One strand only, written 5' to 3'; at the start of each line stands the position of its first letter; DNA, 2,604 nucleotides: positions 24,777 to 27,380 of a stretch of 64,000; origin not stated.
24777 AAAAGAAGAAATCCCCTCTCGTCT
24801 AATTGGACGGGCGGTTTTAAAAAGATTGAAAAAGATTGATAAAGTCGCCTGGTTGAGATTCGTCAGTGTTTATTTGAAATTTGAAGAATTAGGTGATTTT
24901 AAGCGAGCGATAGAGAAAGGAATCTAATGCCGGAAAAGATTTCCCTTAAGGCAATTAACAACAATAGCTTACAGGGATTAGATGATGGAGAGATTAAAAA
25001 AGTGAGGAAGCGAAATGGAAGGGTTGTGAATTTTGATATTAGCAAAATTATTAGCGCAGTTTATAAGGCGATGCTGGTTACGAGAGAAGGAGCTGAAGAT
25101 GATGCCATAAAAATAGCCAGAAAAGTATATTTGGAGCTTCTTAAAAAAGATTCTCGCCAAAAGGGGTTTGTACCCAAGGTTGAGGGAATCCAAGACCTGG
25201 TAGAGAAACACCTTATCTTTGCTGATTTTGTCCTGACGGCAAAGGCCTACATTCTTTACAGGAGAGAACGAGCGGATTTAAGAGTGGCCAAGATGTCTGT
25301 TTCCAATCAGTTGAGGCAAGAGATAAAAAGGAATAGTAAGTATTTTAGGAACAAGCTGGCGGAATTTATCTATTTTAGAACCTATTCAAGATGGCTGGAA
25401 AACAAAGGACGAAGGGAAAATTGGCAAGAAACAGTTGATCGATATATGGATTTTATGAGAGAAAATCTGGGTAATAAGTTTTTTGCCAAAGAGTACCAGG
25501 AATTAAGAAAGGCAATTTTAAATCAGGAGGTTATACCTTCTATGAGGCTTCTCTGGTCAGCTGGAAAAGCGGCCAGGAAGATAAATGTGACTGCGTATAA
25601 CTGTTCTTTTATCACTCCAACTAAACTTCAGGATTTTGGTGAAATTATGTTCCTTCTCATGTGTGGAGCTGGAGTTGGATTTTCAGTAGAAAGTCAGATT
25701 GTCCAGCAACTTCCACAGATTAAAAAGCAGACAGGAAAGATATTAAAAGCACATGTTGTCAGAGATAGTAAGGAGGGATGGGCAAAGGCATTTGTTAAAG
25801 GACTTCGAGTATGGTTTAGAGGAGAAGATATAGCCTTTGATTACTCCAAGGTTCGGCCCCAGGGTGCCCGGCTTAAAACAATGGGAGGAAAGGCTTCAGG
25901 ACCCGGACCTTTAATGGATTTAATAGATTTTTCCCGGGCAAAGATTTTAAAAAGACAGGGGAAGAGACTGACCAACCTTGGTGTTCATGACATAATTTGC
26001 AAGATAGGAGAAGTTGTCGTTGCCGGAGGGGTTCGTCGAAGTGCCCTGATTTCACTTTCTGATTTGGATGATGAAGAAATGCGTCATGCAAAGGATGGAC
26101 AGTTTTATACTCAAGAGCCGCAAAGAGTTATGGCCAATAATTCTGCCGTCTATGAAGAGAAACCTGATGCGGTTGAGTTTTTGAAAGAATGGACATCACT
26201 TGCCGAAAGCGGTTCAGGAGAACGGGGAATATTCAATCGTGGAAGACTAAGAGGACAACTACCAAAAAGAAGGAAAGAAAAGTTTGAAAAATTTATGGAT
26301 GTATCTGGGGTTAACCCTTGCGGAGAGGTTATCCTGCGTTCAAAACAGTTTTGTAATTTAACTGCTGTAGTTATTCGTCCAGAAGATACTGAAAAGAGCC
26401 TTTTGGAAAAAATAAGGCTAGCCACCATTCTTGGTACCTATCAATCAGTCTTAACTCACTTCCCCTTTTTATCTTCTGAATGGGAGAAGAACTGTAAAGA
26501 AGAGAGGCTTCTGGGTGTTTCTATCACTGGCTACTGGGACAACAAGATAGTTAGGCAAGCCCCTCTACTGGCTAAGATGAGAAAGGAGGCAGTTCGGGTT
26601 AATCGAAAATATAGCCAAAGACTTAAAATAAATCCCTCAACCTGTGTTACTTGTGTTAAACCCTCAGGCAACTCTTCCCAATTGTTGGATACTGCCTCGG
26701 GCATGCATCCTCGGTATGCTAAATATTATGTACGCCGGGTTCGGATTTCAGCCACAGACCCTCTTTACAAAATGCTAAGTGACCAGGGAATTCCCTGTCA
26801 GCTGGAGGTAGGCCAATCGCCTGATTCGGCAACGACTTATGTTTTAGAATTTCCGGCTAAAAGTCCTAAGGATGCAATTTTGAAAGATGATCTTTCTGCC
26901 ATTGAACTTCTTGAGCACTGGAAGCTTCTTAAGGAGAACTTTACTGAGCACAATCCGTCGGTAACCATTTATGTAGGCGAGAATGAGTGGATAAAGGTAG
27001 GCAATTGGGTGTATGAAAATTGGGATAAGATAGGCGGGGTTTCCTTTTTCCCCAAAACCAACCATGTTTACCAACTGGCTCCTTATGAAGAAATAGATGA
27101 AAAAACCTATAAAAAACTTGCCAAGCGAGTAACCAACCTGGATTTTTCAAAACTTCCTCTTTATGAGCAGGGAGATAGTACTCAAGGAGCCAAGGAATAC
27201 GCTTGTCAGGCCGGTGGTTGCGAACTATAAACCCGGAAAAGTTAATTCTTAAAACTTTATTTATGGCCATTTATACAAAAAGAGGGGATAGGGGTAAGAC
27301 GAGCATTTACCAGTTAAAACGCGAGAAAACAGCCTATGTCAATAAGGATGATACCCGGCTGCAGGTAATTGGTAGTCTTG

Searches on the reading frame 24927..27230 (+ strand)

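Call 81: search_protein_families(library=pfam, proteins=[window:24927-27230:+], max_evalue=0.00001)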
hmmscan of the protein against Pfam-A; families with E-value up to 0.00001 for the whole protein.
window:24927-27230:+ (767 aa): 4 families
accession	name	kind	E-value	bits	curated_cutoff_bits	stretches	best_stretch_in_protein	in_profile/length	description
PF03477.21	ATP-cone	-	1.6e-19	70.7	25.8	1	24-116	1-87/88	ATP cone domain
PF17975.6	RNR_Alpha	-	6.6e-12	46.3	26.4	1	130-205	6-92/101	Ribonucleotide reductase alpha domain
PF02867.20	Ribonuc_red_lgC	-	7.9e-09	35.1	23.9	0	302-347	32-76/523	Ribonucleotide reductase, barrel domain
PF21995.1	RNR-II_ins_dom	-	2.1e-07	31.6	27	1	276-333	37-100/107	B12-dependent ribonucleotide reductase, insertion domain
